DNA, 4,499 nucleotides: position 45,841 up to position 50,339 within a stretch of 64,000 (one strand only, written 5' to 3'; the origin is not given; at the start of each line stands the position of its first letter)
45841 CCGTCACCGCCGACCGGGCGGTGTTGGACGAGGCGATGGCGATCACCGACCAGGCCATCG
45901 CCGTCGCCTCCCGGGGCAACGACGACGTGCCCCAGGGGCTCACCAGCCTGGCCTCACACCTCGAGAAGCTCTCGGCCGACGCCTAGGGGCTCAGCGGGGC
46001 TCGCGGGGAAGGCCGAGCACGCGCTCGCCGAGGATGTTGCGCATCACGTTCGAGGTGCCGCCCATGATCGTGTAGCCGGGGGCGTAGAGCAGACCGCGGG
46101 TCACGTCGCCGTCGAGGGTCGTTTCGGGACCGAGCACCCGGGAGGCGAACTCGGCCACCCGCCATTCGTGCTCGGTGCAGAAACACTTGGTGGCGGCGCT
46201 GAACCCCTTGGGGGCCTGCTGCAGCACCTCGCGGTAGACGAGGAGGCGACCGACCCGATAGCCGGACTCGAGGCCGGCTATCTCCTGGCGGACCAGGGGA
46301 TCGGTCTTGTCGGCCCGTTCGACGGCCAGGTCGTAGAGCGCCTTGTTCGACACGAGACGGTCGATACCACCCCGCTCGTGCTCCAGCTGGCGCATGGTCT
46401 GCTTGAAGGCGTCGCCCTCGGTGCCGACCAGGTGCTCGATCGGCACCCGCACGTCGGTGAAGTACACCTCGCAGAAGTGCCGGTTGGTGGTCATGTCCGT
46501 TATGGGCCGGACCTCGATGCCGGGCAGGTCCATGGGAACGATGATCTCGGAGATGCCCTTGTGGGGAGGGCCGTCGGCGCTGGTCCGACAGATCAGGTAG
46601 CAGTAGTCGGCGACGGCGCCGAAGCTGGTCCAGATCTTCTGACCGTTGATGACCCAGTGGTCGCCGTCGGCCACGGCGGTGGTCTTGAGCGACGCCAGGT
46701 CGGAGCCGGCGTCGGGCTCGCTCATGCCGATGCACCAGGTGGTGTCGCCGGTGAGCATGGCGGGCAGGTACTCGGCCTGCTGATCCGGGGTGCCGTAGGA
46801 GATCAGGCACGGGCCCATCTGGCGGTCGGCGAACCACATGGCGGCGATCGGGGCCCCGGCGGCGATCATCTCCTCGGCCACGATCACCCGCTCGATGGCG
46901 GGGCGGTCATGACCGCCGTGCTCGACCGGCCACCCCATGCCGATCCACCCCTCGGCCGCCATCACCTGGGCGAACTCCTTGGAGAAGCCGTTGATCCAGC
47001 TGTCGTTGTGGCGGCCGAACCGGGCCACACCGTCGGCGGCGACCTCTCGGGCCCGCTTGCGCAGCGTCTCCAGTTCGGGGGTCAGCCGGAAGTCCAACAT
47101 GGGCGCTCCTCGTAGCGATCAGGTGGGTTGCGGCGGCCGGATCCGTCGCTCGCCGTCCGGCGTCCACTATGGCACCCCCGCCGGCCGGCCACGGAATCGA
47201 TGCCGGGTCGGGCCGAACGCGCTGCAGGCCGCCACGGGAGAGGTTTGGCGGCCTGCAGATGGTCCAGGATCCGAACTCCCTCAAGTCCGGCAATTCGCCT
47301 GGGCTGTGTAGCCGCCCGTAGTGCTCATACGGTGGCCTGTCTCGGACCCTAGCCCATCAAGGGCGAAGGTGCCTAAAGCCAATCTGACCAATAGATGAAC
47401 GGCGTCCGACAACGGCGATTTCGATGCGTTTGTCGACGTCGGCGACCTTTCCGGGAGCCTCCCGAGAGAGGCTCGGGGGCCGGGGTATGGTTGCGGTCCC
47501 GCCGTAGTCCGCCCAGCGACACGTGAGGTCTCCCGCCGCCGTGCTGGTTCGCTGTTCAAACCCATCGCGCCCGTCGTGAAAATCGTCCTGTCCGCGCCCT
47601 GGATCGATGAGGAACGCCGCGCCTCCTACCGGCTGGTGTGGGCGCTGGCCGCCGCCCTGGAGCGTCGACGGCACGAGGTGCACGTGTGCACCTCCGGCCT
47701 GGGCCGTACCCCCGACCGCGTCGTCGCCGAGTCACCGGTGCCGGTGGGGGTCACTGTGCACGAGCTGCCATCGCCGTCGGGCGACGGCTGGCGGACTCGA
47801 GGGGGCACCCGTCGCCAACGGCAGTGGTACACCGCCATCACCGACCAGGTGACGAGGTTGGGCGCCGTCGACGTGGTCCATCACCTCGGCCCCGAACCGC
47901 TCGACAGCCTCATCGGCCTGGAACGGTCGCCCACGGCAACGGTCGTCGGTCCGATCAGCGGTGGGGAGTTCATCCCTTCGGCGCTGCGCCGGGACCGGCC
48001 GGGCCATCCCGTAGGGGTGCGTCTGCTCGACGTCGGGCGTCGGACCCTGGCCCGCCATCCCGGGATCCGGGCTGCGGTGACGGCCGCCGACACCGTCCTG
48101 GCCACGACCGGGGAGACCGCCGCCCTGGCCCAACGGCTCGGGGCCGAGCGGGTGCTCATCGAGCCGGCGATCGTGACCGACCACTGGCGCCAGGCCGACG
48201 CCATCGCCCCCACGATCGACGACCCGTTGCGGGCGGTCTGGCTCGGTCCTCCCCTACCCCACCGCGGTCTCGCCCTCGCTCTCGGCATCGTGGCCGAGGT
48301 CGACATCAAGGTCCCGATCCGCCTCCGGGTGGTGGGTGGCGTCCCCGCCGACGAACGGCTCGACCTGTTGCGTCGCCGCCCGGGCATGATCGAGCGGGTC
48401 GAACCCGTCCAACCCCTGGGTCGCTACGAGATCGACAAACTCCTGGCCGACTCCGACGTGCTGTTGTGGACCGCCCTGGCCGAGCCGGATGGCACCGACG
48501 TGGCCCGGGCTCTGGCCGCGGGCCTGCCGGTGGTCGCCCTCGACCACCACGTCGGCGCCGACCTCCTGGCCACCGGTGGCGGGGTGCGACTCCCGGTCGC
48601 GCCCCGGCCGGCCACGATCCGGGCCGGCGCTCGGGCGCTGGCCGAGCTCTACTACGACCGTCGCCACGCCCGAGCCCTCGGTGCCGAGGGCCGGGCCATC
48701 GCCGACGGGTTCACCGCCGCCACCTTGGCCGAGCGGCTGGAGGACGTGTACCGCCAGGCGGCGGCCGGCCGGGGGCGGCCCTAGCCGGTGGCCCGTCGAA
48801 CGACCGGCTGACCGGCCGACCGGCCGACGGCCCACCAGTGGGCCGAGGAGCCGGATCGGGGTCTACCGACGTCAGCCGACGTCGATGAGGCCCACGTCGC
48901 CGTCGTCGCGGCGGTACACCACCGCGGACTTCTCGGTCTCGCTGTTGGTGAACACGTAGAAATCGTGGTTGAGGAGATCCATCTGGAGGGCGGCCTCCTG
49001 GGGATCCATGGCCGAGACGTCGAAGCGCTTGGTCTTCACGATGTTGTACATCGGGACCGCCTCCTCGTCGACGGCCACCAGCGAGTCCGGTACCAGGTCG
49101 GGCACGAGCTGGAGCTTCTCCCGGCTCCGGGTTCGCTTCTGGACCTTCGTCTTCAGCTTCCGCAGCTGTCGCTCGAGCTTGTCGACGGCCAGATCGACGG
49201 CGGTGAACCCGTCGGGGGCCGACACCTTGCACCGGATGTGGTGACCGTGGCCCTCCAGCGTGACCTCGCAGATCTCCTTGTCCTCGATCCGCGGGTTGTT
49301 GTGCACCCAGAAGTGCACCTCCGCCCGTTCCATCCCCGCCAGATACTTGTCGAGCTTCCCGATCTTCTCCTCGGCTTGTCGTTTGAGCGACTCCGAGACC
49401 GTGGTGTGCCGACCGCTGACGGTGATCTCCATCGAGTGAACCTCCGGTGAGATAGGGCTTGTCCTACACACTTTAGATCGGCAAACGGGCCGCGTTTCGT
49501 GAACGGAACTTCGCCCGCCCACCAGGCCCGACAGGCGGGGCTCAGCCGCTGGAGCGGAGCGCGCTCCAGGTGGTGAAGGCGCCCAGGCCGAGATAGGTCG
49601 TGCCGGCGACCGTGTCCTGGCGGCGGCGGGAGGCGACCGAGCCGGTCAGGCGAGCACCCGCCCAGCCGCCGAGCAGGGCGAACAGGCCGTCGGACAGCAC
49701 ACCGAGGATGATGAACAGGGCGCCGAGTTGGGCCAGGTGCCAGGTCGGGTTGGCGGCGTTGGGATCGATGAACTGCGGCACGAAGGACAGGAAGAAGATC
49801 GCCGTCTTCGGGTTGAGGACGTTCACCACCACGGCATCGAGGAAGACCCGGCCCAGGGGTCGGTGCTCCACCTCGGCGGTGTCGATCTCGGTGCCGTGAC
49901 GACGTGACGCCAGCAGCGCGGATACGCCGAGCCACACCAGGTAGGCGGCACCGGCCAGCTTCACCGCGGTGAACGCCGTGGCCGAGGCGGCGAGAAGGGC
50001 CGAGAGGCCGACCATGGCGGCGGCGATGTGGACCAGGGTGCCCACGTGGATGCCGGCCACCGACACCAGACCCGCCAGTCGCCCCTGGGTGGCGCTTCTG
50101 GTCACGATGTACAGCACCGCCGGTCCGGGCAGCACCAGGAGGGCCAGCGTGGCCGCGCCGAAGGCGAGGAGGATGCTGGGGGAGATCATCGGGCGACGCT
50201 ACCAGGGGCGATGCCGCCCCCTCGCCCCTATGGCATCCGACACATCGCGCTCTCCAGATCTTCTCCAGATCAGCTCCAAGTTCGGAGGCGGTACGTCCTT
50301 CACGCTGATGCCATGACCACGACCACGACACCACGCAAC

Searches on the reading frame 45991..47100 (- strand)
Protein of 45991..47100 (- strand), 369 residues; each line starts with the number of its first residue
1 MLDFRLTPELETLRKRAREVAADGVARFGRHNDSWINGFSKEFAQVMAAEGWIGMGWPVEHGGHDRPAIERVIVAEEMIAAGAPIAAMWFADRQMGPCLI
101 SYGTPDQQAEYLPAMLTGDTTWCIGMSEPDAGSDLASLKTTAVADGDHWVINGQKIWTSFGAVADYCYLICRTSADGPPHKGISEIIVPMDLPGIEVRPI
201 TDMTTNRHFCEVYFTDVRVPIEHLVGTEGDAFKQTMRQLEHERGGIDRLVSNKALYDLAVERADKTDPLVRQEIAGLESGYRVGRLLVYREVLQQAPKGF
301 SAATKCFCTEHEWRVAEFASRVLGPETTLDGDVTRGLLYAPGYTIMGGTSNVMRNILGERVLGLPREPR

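Call 9: search_protein_families(library=pfam, proteins=[window:45991-47100:-], max_evalue=0.001)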
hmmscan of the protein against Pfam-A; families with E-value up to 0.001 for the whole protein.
window:45991-47100:- (369 aa): 3 families
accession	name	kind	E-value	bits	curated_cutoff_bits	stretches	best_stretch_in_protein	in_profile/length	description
PF02770.24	Acyl-CoA_dh_M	-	3.5e-25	88.5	33.3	1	123-217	1-97/97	Acyl-CoA dehydrogenase, middle domain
PF02771.21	Acyl-CoA_dh_N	-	6.1e-20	72.1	22.9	1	7-119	1-113/113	Acyl-CoA dehydrogenase, N-terminal domain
PF00441.29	Acyl-CoA_dh_1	-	3.2e-12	47.3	22.4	1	232-362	4-150/150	Acyl-CoA dehydrogenase, C-terminal domain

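Call 74: list_cluster_members(proteins=[P0001, P0002, window:40092-45983:+, window:45991-47100:-, P0074, P0077])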
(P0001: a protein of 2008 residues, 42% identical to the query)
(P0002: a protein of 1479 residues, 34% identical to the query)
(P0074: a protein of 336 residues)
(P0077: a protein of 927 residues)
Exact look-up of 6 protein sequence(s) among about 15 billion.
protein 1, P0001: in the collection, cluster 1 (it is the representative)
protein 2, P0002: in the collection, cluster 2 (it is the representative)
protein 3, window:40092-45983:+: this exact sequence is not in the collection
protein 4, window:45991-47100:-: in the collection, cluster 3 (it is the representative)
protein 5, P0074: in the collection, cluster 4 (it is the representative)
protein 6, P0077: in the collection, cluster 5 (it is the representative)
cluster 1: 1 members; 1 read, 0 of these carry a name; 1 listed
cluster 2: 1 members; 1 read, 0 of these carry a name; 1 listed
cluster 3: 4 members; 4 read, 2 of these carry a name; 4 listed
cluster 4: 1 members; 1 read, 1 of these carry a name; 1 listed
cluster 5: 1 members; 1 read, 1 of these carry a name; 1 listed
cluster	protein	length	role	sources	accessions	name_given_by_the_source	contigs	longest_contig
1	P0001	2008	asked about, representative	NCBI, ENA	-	-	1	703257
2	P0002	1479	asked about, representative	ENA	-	-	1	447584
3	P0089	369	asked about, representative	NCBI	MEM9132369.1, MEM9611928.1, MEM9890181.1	MAG: acyl-CoA dehydrogenase family protein [Actinomycetota bacterium]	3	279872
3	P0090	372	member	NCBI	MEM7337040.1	MAG: acyl-CoA dehydrogenase family protein [Actinomycetota bacterium]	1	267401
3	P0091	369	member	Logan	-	-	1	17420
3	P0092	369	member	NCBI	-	-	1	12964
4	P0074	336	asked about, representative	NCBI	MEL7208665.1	MAG: hypothetical protein AAGK32_10620, partial [Actinomycetota bacterium]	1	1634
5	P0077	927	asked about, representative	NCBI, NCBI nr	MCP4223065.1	MAG: tetratricopeptide repeat protein, partial [Actinomycetia bacterium] | tetratricopeptide repeat protein [Actinomycetes bacterium]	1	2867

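Call 75: find_encoding_contigs(protein=window:45991-47100:-, flank=10000, max_places=6)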
Protein window:45991-47100:- (369 aa): 2 contigs read that carry it; 2 places shown.
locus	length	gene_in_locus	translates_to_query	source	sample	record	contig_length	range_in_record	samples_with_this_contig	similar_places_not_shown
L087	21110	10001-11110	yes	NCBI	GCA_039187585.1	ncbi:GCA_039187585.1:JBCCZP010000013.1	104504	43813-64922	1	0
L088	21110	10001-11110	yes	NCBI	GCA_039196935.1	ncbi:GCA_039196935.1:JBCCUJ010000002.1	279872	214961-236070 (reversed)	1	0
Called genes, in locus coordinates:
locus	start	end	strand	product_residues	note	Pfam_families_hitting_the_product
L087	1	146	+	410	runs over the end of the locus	PF00108:Thiolase_N, PF02803:Thiolase_C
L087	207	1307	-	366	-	PF01053:Cys_Met_Meta_PP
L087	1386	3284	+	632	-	PF00753:Lactamase_B, PF12706:Lactamase_B_2 (weak), PF14863:Alkyl_sulf_dimr, PF14864:Alkyl_sulf_C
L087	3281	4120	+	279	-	PF00106:adh_short (weak), PF13561:adh_short_C2, PF00106:adh_short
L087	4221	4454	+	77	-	-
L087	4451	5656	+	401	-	-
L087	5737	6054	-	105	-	PF05437:AzlD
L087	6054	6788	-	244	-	PF03591:AzlC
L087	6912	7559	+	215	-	PF01810:LysE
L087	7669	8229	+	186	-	PF02482:Ribosomal_S30AE, PF16321:Ribosom_S30AE_C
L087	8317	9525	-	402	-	PF13439:Glyco_transf_4 (faint), PF00534:Glycos_transf_1, PF13692:Glyco_trans_1_4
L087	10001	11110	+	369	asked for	PF02771:Acyl-CoA_dh_N, PF02770:Acyl-CoA_dh_M, PF00441:Acyl-CoA_dh_1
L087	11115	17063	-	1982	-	-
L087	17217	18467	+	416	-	PF05977:MFS_3, PF07690:MFS_1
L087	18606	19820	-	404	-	PF06779:MFS_4, PF07690:MFS_1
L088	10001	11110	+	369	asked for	PF02771:Acyl-CoA_dh_N, PF02770:Acyl-CoA_dh_M, PF00441:Acyl-CoA_dh_1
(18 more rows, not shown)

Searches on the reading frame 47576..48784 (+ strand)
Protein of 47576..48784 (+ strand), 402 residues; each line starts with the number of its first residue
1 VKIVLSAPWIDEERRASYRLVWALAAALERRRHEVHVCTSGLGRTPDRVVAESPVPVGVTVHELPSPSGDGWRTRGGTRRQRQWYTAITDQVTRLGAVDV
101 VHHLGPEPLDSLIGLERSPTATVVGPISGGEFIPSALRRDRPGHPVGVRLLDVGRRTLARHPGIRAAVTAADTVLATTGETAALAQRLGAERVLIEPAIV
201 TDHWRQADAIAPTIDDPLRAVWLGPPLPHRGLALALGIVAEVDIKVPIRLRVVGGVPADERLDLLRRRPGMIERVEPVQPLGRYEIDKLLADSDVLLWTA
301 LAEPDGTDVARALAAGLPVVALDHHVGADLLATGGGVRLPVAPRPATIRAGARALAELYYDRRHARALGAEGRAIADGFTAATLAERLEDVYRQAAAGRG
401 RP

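Call 9: search_protein_families(library=pfam, proteins=[window:47576-48784:+], max_evalue=0.001)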
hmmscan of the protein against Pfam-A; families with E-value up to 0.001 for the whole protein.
window:47576-48784:+ (402 aa): 4 families
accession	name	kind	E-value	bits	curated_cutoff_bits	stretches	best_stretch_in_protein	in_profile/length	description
PF00534.26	Glycos_transf_1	-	6.9e-09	35.9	26.4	1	228-373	26-170/172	Glycosyl transferases group 1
PF13692.12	Glyco_trans_1_4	-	2.4e-08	34.8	27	1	230-358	15-139/142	Glycosyl transferases group 1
PF13439.12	Glyco_transf_4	-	3.2e-06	27.7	28.5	1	19-192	6-156/170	Glycosyltransferase Family 4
PF13579.12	Glyco_trans_4_4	-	6e-05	23.9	29.7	1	21-194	7-151/158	Glycosyl transferase 4-like domain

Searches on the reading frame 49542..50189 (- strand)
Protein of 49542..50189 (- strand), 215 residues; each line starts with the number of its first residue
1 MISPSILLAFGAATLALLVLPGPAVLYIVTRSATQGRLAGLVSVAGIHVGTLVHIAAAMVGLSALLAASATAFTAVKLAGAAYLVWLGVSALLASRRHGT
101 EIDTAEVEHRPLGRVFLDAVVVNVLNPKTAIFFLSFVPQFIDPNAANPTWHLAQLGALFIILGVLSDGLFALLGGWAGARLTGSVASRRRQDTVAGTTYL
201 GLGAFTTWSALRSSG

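Call 9: search_protein_families(library=pfam, proteins=[window:49542-50189:-], max_evalue=0.001)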
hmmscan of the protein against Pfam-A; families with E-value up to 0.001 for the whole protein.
window:49542-50189:- (215 aa): 1 family
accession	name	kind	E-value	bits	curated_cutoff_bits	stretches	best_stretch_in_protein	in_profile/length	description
PF01810.24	LysE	-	1.3e-31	110.1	25.6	1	16-205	2-188/193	LysE type translocator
